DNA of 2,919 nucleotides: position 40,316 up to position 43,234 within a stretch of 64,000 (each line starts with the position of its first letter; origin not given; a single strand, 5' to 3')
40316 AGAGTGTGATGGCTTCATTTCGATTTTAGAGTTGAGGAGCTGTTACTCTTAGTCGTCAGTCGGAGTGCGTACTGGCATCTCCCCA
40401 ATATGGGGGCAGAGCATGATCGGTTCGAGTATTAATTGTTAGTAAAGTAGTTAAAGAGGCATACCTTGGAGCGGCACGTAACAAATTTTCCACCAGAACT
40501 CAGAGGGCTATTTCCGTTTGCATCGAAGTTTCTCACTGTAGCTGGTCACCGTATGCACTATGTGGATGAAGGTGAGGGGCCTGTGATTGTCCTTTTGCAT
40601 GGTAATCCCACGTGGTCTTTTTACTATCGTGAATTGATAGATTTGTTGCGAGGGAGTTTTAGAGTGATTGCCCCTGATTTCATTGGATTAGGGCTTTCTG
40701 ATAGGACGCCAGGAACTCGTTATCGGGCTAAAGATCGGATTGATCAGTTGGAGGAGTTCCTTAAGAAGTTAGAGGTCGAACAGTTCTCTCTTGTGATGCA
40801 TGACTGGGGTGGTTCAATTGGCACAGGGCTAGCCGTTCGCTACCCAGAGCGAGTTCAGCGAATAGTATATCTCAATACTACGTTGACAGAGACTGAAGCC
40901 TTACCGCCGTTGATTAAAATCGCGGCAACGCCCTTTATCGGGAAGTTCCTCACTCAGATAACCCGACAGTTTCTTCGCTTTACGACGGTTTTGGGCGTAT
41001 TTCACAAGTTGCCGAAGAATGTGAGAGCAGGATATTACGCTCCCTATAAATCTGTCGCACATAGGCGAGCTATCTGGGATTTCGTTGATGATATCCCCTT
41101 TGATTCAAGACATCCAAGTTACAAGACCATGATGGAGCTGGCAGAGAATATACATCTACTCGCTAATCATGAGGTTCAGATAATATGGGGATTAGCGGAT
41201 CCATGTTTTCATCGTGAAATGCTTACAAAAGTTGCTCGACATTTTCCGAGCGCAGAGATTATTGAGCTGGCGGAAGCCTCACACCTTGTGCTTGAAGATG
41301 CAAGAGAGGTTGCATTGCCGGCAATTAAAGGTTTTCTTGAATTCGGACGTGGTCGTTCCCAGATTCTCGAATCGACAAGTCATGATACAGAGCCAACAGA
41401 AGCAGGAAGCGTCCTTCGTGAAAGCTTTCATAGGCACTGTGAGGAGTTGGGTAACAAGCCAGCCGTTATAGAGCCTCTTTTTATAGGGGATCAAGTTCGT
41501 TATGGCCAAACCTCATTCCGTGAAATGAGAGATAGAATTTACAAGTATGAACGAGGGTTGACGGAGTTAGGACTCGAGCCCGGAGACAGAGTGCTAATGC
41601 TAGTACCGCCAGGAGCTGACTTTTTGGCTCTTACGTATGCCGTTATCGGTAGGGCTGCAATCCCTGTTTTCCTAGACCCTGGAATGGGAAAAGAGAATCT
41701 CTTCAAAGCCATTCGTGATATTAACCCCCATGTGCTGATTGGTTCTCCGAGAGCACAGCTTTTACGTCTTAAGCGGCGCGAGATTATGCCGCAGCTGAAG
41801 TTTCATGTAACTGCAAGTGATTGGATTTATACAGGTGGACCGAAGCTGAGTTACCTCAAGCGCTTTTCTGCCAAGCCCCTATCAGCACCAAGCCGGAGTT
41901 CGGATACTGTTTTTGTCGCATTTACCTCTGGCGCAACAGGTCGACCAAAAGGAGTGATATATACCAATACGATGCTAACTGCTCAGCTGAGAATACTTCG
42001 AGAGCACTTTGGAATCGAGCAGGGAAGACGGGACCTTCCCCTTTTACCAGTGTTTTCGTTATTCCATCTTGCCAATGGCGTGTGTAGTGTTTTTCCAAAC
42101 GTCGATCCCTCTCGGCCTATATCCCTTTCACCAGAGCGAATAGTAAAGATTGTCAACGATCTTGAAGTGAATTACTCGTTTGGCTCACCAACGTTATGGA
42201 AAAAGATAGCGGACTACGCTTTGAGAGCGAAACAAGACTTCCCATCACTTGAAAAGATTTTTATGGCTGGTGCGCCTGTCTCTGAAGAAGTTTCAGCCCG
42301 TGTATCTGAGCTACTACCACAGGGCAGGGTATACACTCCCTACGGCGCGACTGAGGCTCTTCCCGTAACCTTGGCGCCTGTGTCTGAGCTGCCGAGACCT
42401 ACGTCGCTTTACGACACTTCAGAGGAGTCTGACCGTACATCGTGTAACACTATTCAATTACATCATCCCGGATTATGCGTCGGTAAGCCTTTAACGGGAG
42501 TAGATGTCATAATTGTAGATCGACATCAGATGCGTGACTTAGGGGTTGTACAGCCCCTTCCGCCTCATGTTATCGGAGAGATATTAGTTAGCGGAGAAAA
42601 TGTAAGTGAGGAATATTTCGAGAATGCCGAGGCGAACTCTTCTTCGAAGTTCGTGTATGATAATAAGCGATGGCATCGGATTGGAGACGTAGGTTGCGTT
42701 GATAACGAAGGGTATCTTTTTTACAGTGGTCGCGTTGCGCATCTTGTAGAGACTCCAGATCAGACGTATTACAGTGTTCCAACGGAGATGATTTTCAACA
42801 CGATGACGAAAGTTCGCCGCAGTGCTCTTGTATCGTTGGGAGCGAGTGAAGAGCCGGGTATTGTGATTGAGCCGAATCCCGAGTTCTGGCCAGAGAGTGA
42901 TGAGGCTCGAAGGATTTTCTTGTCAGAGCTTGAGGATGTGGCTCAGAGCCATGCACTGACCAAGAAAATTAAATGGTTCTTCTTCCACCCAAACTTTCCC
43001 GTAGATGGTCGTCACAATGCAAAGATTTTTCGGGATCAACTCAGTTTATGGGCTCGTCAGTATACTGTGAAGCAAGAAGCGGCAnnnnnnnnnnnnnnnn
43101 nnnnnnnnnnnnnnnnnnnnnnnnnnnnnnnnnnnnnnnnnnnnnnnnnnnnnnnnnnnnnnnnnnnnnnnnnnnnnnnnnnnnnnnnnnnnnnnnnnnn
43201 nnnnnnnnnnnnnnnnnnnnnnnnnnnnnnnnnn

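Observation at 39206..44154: Compact oleA-oleBC(fusion)-oleD head-to-head olefin / beta-lactone biosynthesis cluster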

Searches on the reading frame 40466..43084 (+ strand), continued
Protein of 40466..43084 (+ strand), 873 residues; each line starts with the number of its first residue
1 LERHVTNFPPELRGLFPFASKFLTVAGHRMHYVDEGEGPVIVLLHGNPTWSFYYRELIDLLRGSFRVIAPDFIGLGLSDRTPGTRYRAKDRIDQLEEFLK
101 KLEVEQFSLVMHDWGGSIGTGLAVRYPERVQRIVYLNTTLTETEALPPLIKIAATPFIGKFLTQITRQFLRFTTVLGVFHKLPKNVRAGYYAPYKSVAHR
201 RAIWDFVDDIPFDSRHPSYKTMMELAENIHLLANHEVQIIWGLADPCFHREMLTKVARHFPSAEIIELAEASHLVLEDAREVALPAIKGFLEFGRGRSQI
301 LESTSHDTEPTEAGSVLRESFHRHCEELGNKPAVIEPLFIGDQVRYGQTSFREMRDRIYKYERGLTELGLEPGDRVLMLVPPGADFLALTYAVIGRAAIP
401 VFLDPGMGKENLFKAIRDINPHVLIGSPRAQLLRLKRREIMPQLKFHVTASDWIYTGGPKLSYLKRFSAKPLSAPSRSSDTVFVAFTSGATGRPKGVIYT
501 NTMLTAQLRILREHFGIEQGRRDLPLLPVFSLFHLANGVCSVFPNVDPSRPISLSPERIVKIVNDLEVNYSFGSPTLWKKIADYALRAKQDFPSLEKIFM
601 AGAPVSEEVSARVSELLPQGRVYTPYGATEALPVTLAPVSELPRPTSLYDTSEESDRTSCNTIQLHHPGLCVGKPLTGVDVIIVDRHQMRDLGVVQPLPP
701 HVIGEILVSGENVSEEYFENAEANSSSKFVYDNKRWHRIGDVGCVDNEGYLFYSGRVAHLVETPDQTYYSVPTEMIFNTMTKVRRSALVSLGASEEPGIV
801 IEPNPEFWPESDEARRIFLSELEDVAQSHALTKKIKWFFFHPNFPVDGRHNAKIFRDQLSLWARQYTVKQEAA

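Call 37: list_cluster_members(proteins=[P0149, P0186, P0199, P0234, P0236, P0244, P0257, P0258, P0141, P0135])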
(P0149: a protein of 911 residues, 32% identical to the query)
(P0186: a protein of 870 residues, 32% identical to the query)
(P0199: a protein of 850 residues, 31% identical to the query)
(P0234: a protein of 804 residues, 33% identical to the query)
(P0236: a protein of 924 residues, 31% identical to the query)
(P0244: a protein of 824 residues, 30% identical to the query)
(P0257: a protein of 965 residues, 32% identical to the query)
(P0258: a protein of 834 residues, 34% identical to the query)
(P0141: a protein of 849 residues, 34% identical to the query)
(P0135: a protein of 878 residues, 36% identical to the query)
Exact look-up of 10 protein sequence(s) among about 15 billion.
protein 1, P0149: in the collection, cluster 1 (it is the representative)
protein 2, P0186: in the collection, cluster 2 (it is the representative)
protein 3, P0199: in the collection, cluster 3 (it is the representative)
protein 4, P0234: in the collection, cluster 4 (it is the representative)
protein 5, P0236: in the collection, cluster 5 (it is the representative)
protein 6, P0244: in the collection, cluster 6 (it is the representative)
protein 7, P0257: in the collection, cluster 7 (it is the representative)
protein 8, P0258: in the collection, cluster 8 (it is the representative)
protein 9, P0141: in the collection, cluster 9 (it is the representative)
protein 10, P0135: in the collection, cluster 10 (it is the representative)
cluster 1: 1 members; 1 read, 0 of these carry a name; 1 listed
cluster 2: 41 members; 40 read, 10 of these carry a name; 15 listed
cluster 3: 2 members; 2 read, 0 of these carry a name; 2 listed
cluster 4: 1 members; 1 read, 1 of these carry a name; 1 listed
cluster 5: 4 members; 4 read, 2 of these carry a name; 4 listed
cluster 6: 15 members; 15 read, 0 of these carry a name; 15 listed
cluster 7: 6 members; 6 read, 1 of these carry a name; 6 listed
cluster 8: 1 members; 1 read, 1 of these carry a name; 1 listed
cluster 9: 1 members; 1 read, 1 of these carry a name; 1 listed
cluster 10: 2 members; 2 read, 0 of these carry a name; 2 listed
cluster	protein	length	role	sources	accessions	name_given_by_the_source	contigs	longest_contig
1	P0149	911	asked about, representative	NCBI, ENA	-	-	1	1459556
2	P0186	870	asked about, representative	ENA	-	-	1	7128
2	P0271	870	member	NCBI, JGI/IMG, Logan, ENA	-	acyl-CoA synthetase (AMP-forming)/AMP-acid ligase II/pimeloyl-ACP methyl ester ...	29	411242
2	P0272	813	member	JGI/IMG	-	acyl-CoA synthetase (AMP-forming)/AMP-acid ligase II/pimeloyl-ACP methyl ester ...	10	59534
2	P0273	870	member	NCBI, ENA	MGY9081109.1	MAG: alpha/beta fold hydrolase [Acidimicrobiales bacterium]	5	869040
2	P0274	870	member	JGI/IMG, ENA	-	acyl-CoA synthetase (AMP-forming)/AMP-acid ligase II/pimeloyl-ACP methyl ester ...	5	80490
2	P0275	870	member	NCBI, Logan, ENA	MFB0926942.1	MAG: alpha/beta fold hydrolase [Acidimicrobiales bacterium]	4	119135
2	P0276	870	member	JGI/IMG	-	acyl-CoA synthetase (AMP-forming)/AMP-acid ligase II/pimeloyl-ACP methyl ester ...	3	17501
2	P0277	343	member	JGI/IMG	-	acyl-CoA synthetase (AMP-forming)/AMP-acid ligase II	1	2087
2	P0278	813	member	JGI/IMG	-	acyl-CoA synthetase (AMP-forming)/AMP-acid ligase II/pimeloyl-ACP methyl ester ...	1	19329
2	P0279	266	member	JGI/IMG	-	acyl-CoA synthetase (AMP-forming)/AMP-acid ligase II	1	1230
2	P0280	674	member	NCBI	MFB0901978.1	MAG: AMP-binding protein, partial [Acidimicrobiales bacterium]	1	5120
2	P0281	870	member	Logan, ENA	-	-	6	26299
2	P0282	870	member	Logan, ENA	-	-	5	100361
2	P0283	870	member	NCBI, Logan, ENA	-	-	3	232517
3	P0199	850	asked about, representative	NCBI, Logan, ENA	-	-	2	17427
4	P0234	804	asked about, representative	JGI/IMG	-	acyl-CoA synthetase (AMP-forming)/AMP-acid ligase II/pimeloyl-ACP methyl ester ...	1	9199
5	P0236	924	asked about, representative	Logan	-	-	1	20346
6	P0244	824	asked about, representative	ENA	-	-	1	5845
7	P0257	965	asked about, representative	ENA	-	-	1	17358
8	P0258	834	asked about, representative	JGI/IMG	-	acyl-coenzyme A synthetase/AMP-(fatty) acid ligase/pimeloyl-ACP methyl ester ...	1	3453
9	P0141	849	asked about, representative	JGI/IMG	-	olefin beta-lactone synthetase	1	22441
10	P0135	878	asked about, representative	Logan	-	-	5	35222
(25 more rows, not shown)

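Call 60: predict_structure(alignment_id=A2)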
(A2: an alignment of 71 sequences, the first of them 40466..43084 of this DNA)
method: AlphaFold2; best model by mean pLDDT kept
length: 873 residues; sequences in the alignment: 71
mean_pLDDT: 89.4   pTM: 0.88
mean pLDDT of the five models: 89.4, 88.6, 87.4, 86.6, 86.4
residues with pLDDT >= 90: 630; 70-90: 178; 50-70: 30; < 50: 35
segments of 3 or more residues with pLDDT < 50: 1-6, 299-312, 647-661
pLDDT, mean of each block of 10 residues (from residue 1): 51 78 94 96 85 94 97 88 86 97 98 95 97 95 86 91 94 90 91 90 91 90 94 95 87 89 91 94 96 74 39 78 95 96 95 97 96 96 97 96 86 93 96 94 96 87 91 84 83 86 95 94 92 97 88 91 97 92 96 96 84 95 92 91 62 38 65 95 94 92 95 95 93 94 94 92 91 92 94 86 95 96 95 94 81 82 89 75
secondary structure, 60 per line:
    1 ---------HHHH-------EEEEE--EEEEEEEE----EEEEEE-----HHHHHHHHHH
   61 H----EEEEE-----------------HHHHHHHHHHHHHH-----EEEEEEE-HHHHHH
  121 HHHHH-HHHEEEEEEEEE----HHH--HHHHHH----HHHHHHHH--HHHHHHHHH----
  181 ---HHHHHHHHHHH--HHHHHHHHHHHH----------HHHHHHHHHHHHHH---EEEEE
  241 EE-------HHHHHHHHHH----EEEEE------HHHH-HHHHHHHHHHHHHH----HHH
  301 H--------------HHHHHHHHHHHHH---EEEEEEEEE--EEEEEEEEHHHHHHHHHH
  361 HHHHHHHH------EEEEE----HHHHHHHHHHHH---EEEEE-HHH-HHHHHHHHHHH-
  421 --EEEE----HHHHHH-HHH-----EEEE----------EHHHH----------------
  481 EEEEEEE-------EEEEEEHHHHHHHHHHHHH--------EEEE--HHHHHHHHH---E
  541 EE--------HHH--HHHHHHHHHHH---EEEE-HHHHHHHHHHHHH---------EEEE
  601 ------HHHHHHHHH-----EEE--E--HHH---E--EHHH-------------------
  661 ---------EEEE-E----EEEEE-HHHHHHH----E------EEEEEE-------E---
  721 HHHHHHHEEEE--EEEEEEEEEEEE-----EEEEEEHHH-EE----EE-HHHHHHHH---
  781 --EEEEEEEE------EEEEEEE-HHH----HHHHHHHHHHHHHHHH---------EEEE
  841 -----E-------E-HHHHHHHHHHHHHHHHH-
elements in order (helices of 4 or more, strands of 3 or more residues): H10-13 E21-25 E28-35 E40-45 H51-61 E66-70 H88-101 E107-113 H115-125 E130-138 H148-153 H158-165 H168-176 H184-194 H197-208 H219-232 E236-242 H250-259 E264-268 H275-278 H280-293 H298-301 H316-328 E332-340 E343-350 H351-368 E375-379 H384-395 E399-403 H409-419 E423-426 H431-436 E446-449 H461-464 E481-487 E495-500 H501-513 E522-525 H528-536 E540-542 H556-566 E570-573 H575-587 E597-600 H607-615 E621-623 E670-673 E680-684 H686-692 E704-709 H721-727 E728-731 E734-745 E751-756 H770-777 E783-790 E797-803 H812-827 E837-840 H856-872
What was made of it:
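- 41360..41401 (+): Flexible linker between the two domains (residues 299-312). pLDDT is below 50 (call 60).
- The AlphaFold2 model is confident (pLDDT 89.4, pTM 0.88), with two folded units and a disordered linker (call 60).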

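Call 62: fold_search(model_id=the predicted structure, library=pdb)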
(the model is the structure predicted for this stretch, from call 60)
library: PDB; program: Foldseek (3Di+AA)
matches with E <= 10: 1990; with E <= 0.001: 1807
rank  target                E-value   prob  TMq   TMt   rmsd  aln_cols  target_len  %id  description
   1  1ult_A                6.3e-34  1.00  0.46  0.73   8.5       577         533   22  Crystal structure of tt0168 from Thermus thermophilus HB8 (released 2004-07-27)
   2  6p1j_A                8.3e-33  1.00  0.47  0.43  32.7       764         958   16  The structure of condensation and adenylation domains of teixobactin-producing nonribosomal peptide synthetase Txo2 se (released 2019-05-29)
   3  6p1j_B                2.4e-32  1.00  0.47  0.43  32.7       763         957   16  The structure of condensation and adenylation domains of teixobactin-producing nonribosomal peptide synthetase Txo2 se (released 2019-05-29)
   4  5ja2_A                4.8e-32  1.00  0.41  0.29  22.3       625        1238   17  EntF, a Terminal Nonribosomal Peptide Synthetase Module Bound to the non-Native MbtH-Like Protein PA2412 (released 2016-09-14)
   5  1ult_B                9.8e-32  1.00  0.49  0.80   6.8       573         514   21  Crystal structure of tt0168 from Thermus thermophilus HB8 (released 2004-07-27)
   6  8wev_A                1.9e-31  1.00  0.48  0.83   4.8       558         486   23  Crystal structure of Feruoyl-CoA Synthetase complexed with AMP from Amycolatopsis thermoflava (released 2024-09-25)
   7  5t3d                  1.9e-31  1.00  0.40  0.34  22.3       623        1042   17  Crystal structure of holo-EntF a nonribosomal peptide synthetase in the thioester-forming conformation (released 2016-09-21)
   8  3g7s_B                2.2e-31  1.00  0.42  0.71  12.1       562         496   17  Crystal structure of a long-chain-fatty-acid-CoA ligase (FadD1) from Archaeoglobus fulgidus (released 2009-03-03)
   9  8pyx_A                3.0e-31  1.00  0.49  0.83   5.3       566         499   20  Amide bond synthetase from Streptomyces hindustanus K492H mutant in complex with Adenosine (released 2024-02-07)
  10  8pyy                  3.3e-31  1.00  0.43  0.72   9.5       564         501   20  Amide bond synthetase from Streptomyces hindustanus in open conformation (released 2024-02-07)
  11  8ppp_A                4.1e-31  1.00  0.50  0.84   4.9       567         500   20  Amide bond synthetase from Streptomyces hindustanus K492H mutant in complex with AMP-CPP (released 2024-02-07)
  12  5u89_A                6.0e-31  1.00  0.41  0.35  11.8       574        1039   19  Crystal structure of a cross-module fragment from the dimodular NRPS DhbF (released 2017-05-10)
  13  8weu                  1.2e-30  1.00  0.47  0.84   4.5       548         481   23  Crystal structure of Feruoyl-CoA Synthetase from Amycolatopsis thermoflava (released 2024-09-25)
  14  4d56                  1.2e-30  1.00  0.40  0.69  10.3       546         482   18  Understanding bi-specificity of A-domains (released 2015-07-01)
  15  5ja1_A                1.2e-30  1.00  0.40  0.29  19.6       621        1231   18  EntF, a Terminal Nonribosomal Peptide Synthetase Module Bound to the MbtH-Like Protein YbdZ (released 2016-09-14)
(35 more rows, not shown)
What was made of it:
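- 41402..43087 (+): OleC domain of the oleBC fusion (residues 313-873): ANL-superfamily adenylating enzyme, predicted beta-lactone synthetase. Foldseek matches ANL enzymes with target-normalised TM-scores up to 0.85 (call 62).
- On OleC (olefin beta-lactone synthetase, ANL superfamily): The ANL fold was confirmed by Foldseek (call 62).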

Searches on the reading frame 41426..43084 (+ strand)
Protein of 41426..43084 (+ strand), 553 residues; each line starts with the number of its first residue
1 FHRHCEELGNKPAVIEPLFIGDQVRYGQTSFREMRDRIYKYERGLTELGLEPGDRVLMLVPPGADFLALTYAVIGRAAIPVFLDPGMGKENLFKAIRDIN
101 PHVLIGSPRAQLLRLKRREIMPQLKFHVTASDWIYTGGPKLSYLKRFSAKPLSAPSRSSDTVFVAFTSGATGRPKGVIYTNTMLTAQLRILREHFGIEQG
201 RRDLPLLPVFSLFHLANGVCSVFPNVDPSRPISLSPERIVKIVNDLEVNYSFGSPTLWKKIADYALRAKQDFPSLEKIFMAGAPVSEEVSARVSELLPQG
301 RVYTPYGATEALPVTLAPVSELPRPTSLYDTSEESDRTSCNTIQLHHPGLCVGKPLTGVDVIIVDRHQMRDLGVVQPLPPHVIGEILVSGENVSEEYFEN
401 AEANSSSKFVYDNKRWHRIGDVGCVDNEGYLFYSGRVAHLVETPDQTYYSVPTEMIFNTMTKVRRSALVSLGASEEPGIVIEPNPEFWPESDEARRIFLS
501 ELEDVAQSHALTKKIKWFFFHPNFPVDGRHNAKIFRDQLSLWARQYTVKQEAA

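Call 40: search_solved_structures(query=window:41426-43084:+, show_alignments=0, max_evalue=1e-20)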
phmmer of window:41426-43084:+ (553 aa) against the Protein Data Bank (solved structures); distinct sequences matched with E-value up to 1e-20: 9.
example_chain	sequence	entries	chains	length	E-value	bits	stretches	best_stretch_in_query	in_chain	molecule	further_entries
8wev_A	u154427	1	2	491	9e-26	93.6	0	23-316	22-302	Feruloyl-CoA Synthetase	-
8weu_A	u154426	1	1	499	9.9e-26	93.5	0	23-316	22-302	Fatty-acyl-CoA synthase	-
3r44_A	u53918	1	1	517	5e-22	81.3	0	42-288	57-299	fatty acyl CoA synthetase FADD13 (FATTY-ACYL-CoA SYNTHETASE)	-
1ult_A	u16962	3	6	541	8.3e-22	80.5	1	14-486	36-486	long chain fatty acid-CoA ligase | long-chain-fatty-acid-CoA synthetase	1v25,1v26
6mfy_A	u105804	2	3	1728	2.6e-21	78.9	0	27-442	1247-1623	Linear gramicidin synthase subunit A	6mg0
6mfz_A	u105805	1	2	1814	3e-21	78.7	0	27-442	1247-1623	Linear gramicidin synthase subunit A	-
9be3_A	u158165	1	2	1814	3.1e-21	78.7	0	27-442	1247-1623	Linear gramicidin synthase subunit A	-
9be4_A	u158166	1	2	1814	3.1e-21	78.7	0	27-442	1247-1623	Linear gramicidin synthase subunit A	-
9meh_A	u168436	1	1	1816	3.1e-21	78.7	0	27-442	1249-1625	Linear gramicidin synthase subunit A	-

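Call 56: search_protein_families(library=ncbifam, proteins=[window:41426-43084:+], max_evalue=0.00001)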
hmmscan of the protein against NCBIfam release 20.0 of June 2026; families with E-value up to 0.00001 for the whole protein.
window:41426-43084:+ (553 aa): 90 families (the best 25 are shown)
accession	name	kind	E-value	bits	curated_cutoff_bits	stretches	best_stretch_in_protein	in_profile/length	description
NF006754.0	PRK09274.1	equivalog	1.1e-143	479.3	478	1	22-547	35-551/555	fatty acid CoA ligase family protein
NF045785.1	OlefBLtnSynShew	equivalog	1.1e-106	357.4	850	1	23-544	32-552/552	olefin beta-lactone synthetase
NF045786.1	OlefBLtnSynXan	equivalog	3e-101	339.5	900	1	29-545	38-543/544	olefin beta-lactone synthetase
NF004837.0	PRK06187.1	subfamily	2.8e-45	154.6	476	1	28-471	33-456/531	long-chain-fatty-acid--CoA ligase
TIGR01733.1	AA-adenyl-dom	subfamily_domain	1.6e-34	119.4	317.4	1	30-440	1-381/409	amino acid adenylation domain-containing protein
NF004114.0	PRK05605.1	equivalog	1.1e-27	96.7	766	2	157-473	219-505/575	long-chain-fatty-acid--CoA ligase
NF006181.0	PRK08314.1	subfamily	6e-27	94.1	705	1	149-443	194-458/563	long-chain-fatty-acid--CoA ligase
NF005801.1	PRK07656.1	equivalog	1.2e-26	93.4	657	1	29-470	27-436/500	FadD3 family acyl-CoA ligase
NF006182.0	PRK08316.1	subfamily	3e-26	92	663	1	28-471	36-451/523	fatty acyl-CoA synthetase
NF005702.0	PRK07514.1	subfamily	2e-25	89.2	558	1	28-471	29-434/506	malonyl-CoA synthase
NF005307.0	PRK06839.1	equivalog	4.4e-23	81.7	748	2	28-314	27-303/496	o-succinylbenzoate--CoA ligase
NF009233.0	PRK12583.1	subfamily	6.5e-23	80.9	832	1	157-456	199-469/558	fatty acid CoA ligase family protein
NF005426.0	PRK07008.1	equivalog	2e-21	76.2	822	1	28-470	43-468/545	3-(methylthio)propionyl-CoA ligase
NF004971.0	PRK06334.1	equivalog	3.3e-21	75.5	847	2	329-442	332-437/539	long chain fatty acid--[acyl-carrier-protein] ligase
NF004674.0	PRK06018.1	subfamily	3.9e-21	75.4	766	1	28-470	39-467/544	long-chain-fatty-acid--CoA ligase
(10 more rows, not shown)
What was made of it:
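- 41402..43087 (+): On the domain alone, PRK09274 gives 479.3 bits (cut-off 478), OlefBLtnSynShew 357 and OlefBLtnSynXan 339, against 155 for the next ligase family (call 56).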
